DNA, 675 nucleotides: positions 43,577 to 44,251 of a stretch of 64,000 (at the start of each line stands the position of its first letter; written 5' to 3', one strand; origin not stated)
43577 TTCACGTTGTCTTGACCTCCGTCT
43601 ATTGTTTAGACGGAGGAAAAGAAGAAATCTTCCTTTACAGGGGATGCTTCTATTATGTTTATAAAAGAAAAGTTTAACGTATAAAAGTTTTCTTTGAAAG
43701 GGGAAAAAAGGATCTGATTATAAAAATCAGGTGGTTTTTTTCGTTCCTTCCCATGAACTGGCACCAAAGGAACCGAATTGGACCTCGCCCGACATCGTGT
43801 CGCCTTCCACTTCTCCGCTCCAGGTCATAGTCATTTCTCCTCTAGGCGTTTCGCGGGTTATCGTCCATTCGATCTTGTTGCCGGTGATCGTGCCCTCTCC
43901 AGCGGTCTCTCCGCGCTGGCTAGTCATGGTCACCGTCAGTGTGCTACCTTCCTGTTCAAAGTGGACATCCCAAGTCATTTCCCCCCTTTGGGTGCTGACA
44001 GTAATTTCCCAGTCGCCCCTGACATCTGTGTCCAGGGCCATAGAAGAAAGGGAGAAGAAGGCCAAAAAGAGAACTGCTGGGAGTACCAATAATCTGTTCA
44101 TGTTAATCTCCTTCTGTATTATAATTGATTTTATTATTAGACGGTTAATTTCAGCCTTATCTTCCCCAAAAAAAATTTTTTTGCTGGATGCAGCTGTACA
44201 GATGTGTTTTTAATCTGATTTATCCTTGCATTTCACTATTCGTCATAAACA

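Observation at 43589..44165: Shared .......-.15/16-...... motif upstream of both the ECF sigma gene and the adjacent small secreted-protein gene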

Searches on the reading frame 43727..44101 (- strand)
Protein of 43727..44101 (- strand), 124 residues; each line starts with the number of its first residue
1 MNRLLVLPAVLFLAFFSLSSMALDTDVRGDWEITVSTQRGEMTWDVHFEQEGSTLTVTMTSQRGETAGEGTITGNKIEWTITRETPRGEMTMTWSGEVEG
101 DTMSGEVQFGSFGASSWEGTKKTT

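Call 5: search_protein_families(library=pfam, proteins=[window:43727-44101:-], max_evalue=0.01)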
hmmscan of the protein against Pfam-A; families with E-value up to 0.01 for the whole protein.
window:43727-44101:- (124 aa): 2 families
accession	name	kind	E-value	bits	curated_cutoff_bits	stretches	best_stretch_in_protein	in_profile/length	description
PF18140.6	PCC_BT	-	0.0035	17.9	23.5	1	30-96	42-104/126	Propionyl-coenzyme A carboxylase BT domain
PF23926.2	LtfC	-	0.0045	18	27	0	29-85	13-66/100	LtfC-like, beta-sandwich domain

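Call 16: search_protein_families(library=ncbifam, proteins=[window:43727-44101:-], max_evalue=0.01)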
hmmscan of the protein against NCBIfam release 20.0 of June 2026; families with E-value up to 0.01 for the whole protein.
window:43727-44101:- (124 aa): 1 family
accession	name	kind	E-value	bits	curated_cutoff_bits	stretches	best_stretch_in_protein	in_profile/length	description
TIGR03066.1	Gem_osc_para_1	paralog_domain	0.0021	18.2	93.25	1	25-99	29-102/121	TIGR03066 family protein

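Call 17: find_homologous_proteins(query=window:43727-44101:-)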
Query window:43727-44101:- (124 aa): 89 proteins with E <= 0.001 among 96 candidates.
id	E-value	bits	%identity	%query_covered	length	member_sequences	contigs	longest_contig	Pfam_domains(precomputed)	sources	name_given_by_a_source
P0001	7.5e-74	263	100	100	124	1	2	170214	-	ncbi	-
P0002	7.7e-62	224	84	100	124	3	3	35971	-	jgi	-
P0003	1.4e-61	224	85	100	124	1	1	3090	-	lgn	-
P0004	9.1e-61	221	86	100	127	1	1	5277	-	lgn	-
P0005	3.2e-60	219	85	99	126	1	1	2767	-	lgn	-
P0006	1.8e-57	210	81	99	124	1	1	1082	-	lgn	-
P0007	4.5e-56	206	80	100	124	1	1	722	-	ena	-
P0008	2.2e-53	197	77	99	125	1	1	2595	-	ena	-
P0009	3.8e-53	196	76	98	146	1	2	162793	-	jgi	-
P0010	1.2e-48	182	83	83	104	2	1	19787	-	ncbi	-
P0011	6.1e-48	180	73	99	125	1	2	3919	-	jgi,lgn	jgi:hypothetical protein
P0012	1.2e-47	179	71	99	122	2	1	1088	-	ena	-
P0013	6.5e-46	173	66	100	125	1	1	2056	-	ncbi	ncbi:MAG: hypothetical protein ACE5L7_11565 [Candidatus Aminicenantales bacterium]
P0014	2.3e-45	171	65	100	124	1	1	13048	-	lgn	-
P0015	4.2e-44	167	65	100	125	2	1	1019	-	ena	-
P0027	2.5e-37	145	59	98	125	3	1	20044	-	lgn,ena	-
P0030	1.1e-36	143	59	98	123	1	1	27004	-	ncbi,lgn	ncbi:MAG: hypothetical protein ACETWK_11610 [Candidatus Aminicenantaceae bacterium]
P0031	2.8e-36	142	55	98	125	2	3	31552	-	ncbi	-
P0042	2.3e-32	129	56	81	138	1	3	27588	-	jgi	jgi:uncharacterized protein (DUF2147 family)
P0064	4.9e-29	119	47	98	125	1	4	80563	-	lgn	-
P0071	1.8e-26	110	47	98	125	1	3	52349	-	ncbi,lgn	-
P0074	1.9e-25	107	46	98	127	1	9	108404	-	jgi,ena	-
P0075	2.1e-25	107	46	98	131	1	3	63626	-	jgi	-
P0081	7.0e-24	102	45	98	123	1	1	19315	-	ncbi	-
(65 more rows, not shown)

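Call 18: find_encoding_contigs(protein=P0001, flank=3000, max_places=3)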
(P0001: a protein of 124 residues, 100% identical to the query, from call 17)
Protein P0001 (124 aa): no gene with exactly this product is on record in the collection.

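Call 19: find_encoding_contigs(protein=P0009, flank=4000, max_places=2)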
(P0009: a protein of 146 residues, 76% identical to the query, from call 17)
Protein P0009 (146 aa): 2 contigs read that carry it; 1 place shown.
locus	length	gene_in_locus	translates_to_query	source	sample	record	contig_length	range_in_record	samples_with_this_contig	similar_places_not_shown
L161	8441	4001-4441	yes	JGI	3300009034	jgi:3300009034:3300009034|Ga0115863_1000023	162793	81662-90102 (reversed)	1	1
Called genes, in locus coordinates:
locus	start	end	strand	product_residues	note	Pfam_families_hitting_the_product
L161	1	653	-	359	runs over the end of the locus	PF00033:Cytochrome_B, PF13631:Cytochrom_B_N_2, PF00032:Cytochrom_B_C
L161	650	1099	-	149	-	PF25471:TM_PetC, PF00355:Rieske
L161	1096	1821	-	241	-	PF13085:Fer2_3, PF13183:Fer4_8, PF13237:Fer4_10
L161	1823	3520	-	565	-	PF00890:FAD_binding_2, PF01266:DAO (weak), PF07992:Pyr_redox_2 (faint), PF02910:Succ_DH_flav_C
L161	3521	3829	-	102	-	PF01127:Sdh_cyt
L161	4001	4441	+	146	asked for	-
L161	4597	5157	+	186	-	PF07638:Sigma70_ECF, PF04542:Sigma70_r2, PF08281:Sigma70_r4_2, PF04545:Sigma70_r4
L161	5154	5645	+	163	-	-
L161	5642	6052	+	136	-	PF13801:Metal_resist (faint)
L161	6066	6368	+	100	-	PF25917:BSH_RND (weak)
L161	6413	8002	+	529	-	PF02321:OEP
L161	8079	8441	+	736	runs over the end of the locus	PF06452:CBM9_1 (weak), PF19313:DUF5916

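Call 20: find_encoding_contigs(protein=P0031, flank=4000, max_places=2)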
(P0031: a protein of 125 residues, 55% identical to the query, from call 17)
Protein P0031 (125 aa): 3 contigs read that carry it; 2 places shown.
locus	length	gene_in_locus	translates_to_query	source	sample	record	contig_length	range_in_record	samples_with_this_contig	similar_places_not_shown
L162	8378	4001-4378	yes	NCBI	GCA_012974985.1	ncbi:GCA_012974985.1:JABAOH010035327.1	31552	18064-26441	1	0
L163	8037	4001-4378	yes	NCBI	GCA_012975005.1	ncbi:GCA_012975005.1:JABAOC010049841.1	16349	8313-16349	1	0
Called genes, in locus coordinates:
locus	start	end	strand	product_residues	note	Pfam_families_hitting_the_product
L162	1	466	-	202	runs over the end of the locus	-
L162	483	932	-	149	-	PF25471:TM_PetC, PF00355:Rieske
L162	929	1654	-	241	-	PF13085:Fer2_3, PF13183:Fer4_8, PF13237:Fer4_10 (weak)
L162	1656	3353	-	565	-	PF00890:FAD_binding_2, PF01266:DAO (faint), PF07992:Pyr_redox_2 (faint), PF02910:Succ_DH_flav_C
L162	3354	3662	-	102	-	PF01127:Sdh_cyt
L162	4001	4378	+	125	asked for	-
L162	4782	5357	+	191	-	PF07638:Sigma70_ECF, PF04542:Sigma70_r2, PF08281:Sigma70_r4_2, PF04545:Sigma70_r4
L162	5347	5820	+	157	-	-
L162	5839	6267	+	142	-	-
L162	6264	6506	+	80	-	-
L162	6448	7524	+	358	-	-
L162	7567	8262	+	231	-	PF02463:SMC_N (faint), PF00005:ABC_tran, PF13304:AAA_21 (weak)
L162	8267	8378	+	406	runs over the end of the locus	PF12704:MacB_PCD, PF02687:FtsX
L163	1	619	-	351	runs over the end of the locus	PF00033:Cytochrome_B, PF13631:Cytochrom_B_N_2, PF00032:Cytochrom_B_C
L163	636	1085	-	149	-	PF25471:TM_PetC, PF00355:Rieske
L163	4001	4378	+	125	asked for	-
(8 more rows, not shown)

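Call 21: find_encoding_contigs(protein=P0064, flank=4000, max_places=2)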
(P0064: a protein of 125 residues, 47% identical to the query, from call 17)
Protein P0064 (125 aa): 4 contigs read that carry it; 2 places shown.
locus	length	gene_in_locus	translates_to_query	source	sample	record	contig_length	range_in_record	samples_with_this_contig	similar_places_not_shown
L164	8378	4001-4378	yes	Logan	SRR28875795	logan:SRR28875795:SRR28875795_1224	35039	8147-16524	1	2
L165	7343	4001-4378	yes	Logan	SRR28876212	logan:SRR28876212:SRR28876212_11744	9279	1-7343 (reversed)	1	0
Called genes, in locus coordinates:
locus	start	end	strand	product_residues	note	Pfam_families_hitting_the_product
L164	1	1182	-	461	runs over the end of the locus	PF14691:Fer4_20, PF00070:Pyr_redox (faint), PF01262:AlaDh_PNT_C (faint), PF07992:Pyr_redox_2, PF13450:NAD_binding_8, PF13738:Pyr_redox_3 (faint)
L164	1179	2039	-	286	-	PF00175:NAD_binding_1 (weak), PF10418:DHODB_Fe-S_bind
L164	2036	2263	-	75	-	PF12797:Fer4_2 (faint), PF14697:Fer4_21 (faint), PF00037:Fer4 (faint), PF12837:Fer4_6 (faint), PF13237:Fer4_10 (faint), PF12800:Fer4_4 (faint), PF12838:Fer4_7, PF13187:Fer4_9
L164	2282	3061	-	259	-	-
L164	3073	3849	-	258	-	-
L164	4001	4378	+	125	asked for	-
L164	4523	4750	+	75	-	-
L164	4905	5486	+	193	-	PF07638:Sigma70_ECF, PF04542:Sigma70_r2, PF08281:Sigma70_r4_2, PF04545:Sigma70_r4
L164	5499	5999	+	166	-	PF13490:zf-HC2 (weak)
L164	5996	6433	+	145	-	-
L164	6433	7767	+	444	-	PF25917:BSH_RND, PF25973:BSH_CzcB, PF25984:BSH_YknX (weak), PF25885:HH_EMRA (weak), PF25876:HH_MFP_RND, PF25944:Beta-barrel_RND (weak), PF25954:Beta-barrel_RND_2, PF25990:Beta-barrel_YknX, +1 more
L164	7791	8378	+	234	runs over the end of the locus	PF02463:SMC_N (faint), PF00005:ABC_tran, PF13304:AAA_21 (faint)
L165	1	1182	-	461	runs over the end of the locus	PF14691:Fer4_20, PF00070:Pyr_redox (faint), PF01262:AlaDh_PNT_C (faint), PF07992:Pyr_redox_2, PF13450:NAD_binding_8, PF13738:Pyr_redox_3 (faint)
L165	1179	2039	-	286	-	PF00175:NAD_binding_1 (weak), PF10418:DHODB_Fe-S_bind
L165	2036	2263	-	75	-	PF12797:Fer4_2 (faint), PF14697:Fer4_21 (faint), PF00037:Fer4 (faint), PF12837:Fer4_6 (faint), PF13237:Fer4_10 (faint), PF12800:Fer4_4 (faint), PF12838:Fer4_7, PF13187:Fer4_9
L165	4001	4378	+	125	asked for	-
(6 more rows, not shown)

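Call 22: find_encoding_contigs(protein=P0074, flank=4000, max_places=2)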
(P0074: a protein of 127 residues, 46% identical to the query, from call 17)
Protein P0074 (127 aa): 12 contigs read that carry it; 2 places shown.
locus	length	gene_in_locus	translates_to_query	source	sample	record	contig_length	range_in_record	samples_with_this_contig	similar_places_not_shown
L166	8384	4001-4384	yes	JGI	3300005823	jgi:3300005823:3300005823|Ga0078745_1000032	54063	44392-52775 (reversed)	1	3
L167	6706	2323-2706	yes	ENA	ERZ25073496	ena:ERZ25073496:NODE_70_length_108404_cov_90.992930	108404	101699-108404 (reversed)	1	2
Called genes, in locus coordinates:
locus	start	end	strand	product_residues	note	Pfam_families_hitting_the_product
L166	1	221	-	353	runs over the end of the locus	PF00033:Cytochrome_B, PF13631:Cytochrom_B_N_2, PF00032:Cytochrom_B_C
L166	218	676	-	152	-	PF25471:TM_PetC (weak), PF00355:Rieske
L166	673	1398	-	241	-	PF13085:Fer2_3, PF13183:Fer4_8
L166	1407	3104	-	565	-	PF00890:FAD_binding_2, PF01266:DAO (weak), PF02910:Succ_DH_flav_C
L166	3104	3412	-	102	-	PF01127:Sdh_cyt, PF05328:CybS (faint)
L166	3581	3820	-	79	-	-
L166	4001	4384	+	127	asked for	-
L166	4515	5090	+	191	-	PF07638:Sigma70_ECF (weak), PF04542:Sigma70_r2, PF08281:Sigma70_r4_2, PF04545:Sigma70_r4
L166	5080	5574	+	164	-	PF13490:zf-HC2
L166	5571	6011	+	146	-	PF13801:Metal_resist (faint)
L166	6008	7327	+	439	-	PF25917:BSH_RND, PF25973:BSH_CzcB, PF25984:BSH_YknX (faint), PF25885:HH_EMRA (weak), PF25876:HH_MFP_RND, PF25944:Beta-barrel_RND (weak), PF25954:Beta-barrel_RND_2, PF25990:Beta-barrel_YknX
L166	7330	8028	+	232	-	PF02463:SMC_N (faint), PF00005:ABC_tran, PF13304:AAA_21 (faint)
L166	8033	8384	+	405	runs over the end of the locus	PF12704:MacB_PCD, PF02687:FtsX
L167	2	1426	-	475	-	?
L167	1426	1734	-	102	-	PF01127:Sdh_cyt, PF05328:CybS (faint)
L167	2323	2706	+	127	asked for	-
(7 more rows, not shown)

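Call 23: find_encoding_contigs(protein=P0075, flank=4000, max_places=2)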
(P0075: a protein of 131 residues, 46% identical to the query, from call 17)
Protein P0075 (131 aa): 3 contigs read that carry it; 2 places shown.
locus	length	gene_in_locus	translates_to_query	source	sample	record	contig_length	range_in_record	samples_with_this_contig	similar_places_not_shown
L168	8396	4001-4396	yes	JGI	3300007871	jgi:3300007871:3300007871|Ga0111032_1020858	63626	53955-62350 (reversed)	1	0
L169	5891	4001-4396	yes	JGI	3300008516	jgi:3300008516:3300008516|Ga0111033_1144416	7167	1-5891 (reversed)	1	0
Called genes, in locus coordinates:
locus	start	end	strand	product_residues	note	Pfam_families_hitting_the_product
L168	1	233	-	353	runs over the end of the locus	PF00033:Cytochrome_B, PF13631:Cytochrom_B_N_2, PF00032:Cytochrom_B_C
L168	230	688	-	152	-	PF25471:TM_PetC (weak), PF00355:Rieske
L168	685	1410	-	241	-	PF13085:Fer2_3, PF13183:Fer4_8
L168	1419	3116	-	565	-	PF00890:FAD_binding_2, PF01266:DAO (weak), PF02910:Succ_DH_flav_C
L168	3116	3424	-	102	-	PF01127:Sdh_cyt, PF05328:CybS (faint)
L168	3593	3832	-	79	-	-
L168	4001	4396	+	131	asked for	-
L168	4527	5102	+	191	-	PF07638:Sigma70_ECF (weak), PF04542:Sigma70_r2, PF08281:Sigma70_r4_2, PF04545:Sigma70_r4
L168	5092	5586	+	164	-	PF13490:zf-HC2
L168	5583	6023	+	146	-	PF13801:Metal_resist (faint)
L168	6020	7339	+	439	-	PF25917:BSH_RND, PF25973:BSH_CzcB, PF25984:BSH_YknX (faint), PF25885:HH_EMRA (weak), PF25876:HH_MFP_RND, PF25944:Beta-barrel_RND (weak), PF25954:Beta-barrel_RND_2, PF25990:Beta-barrel_YknX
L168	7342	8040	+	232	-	PF02463:SMC_N (faint), PF00005:ABC_tran, PF13304:AAA_21 (faint)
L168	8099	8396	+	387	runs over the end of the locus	PF12704:MacB_PCD, PF02687:FtsX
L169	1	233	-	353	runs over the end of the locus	PF00033:Cytochrome_B, PF13631:Cytochrom_B_N_2, PF00032:Cytochrom_B_C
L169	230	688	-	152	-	PF25471:TM_PetC (weak), PF00355:Rieske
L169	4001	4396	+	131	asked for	-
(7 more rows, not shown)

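Call 24: find_encoding_contigs(protein=P0030, flank=4000, max_places=2)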
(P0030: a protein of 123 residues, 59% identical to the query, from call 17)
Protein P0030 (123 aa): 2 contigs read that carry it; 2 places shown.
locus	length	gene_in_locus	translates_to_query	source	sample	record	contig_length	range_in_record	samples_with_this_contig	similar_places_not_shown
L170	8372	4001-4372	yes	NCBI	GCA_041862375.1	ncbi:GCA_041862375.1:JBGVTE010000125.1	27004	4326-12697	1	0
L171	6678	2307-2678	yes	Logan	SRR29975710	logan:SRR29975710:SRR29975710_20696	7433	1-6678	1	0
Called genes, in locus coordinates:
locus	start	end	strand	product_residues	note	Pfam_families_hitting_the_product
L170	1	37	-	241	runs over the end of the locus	PF13085:Fer2_3, PF13183:Fer4_8, PF13237:Fer4_10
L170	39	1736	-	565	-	PF00890:FAD_binding_2, PF01266:DAO, PF02910:Succ_DH_flav_C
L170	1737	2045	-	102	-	PF01127:Sdh_cyt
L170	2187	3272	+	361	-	PF02625:XdhC_CoxI, PF13478:XdhC_C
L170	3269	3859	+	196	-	PF01128:IspD, PF02348:CTP_transf_3, PF12804:NTP_transf_3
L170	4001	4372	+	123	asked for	-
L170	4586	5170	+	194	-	PF07638:Sigma70_ECF (weak), PF04542:Sigma70_r2, PF08281:Sigma70_r4_2, PF04545:Sigma70_r4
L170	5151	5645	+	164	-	PF13490:zf-HC2 (weak)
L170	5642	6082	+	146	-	PF13801:Metal_resist (faint)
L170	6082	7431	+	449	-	PF25917:BSH_RND, PF25973:BSH_CzcB, PF25876:HH_MFP_RND (faint), PF25885:HH_EMRA (weak), PF25954:Beta-barrel_RND_2, PF25990:Beta-barrel_YknX, PF26002:Beta-barrel_AprE (weak)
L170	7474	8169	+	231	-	PF00005:ABC_tran, PF02463:SMC_N (faint), PF13304:AAA_21 (faint)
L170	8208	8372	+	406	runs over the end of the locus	PF12704:MacB_PCD, PF02687:FtsX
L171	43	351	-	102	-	PF01127:Sdh_cyt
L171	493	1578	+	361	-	PF02625:XdhC_CoxI, PF13478:XdhC_C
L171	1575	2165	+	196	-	PF01128:IspD, PF02348:CTP_transf_3, PF12804:NTP_transf_3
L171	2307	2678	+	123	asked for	-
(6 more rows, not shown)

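Call 25: find_encoding_contigs(protein=P0014, flank=4000, max_places=2)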
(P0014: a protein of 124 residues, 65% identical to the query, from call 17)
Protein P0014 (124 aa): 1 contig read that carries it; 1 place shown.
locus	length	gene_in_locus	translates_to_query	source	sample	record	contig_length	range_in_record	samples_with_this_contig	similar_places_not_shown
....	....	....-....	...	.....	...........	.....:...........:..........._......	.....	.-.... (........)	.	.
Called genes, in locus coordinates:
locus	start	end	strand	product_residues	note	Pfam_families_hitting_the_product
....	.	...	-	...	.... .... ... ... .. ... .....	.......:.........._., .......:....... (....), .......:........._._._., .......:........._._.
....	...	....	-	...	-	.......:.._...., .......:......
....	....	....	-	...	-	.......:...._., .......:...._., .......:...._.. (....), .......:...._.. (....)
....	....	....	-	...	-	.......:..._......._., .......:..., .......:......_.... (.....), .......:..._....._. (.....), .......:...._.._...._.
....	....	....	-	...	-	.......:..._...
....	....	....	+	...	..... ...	-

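Call 26: find_encoding_contigs(protein=P0081, flank=4000, max_places=2)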
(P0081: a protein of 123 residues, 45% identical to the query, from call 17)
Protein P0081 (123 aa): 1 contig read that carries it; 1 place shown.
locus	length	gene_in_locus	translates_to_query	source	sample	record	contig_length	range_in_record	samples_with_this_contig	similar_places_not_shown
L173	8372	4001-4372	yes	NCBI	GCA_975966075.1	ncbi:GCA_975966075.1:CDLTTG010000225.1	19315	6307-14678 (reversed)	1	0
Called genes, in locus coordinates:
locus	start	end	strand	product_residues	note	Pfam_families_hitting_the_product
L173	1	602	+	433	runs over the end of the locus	PF08501:Shikimate_dh_N, PF01488:Shikimate_DH, PF18317:SDH_C (weak), PF13671:AAA_33 (weak), PF01202:SKI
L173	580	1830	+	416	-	PF00275:EPSP_synthase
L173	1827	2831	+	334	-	PF01264:Chorismate_synt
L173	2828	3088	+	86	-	PF01817:CM_2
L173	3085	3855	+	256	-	PF02153:PDH_N (weak)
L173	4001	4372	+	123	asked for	-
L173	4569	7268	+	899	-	-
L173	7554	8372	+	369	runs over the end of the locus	PF01743:PolyA_pol, PF12627:PolyA_pol_RNAbd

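Call 50: predict_structure(alignment_id=A4)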
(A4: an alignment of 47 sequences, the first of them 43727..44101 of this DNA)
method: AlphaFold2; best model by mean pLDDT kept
length: 124 residues; sequences in the alignment: 47
mean_pLDDT: 86.8   pTM: 0.74
mean pLDDT of the five models: 86.8, 86.5, 86.0, 85.9, 84.6
residues with pLDDT >= 90: 80; 70-90: 20; 50-70: 23; < 50: 1
segments of 3 or more residues with pLDDT < 50: none
pLDDT, mean of each block of 10 residues (from residue 1): 55 55 83 94 96 96 92 97 88 96 95 94 84
secondary structure, 60 per line:
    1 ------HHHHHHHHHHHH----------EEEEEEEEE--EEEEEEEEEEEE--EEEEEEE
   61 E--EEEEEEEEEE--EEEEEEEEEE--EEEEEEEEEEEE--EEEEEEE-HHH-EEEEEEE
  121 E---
elements in order: H7-18 E29-37 E40-51 E54-61 E64-73 E76-85 E88-99 E102-108 E114-121
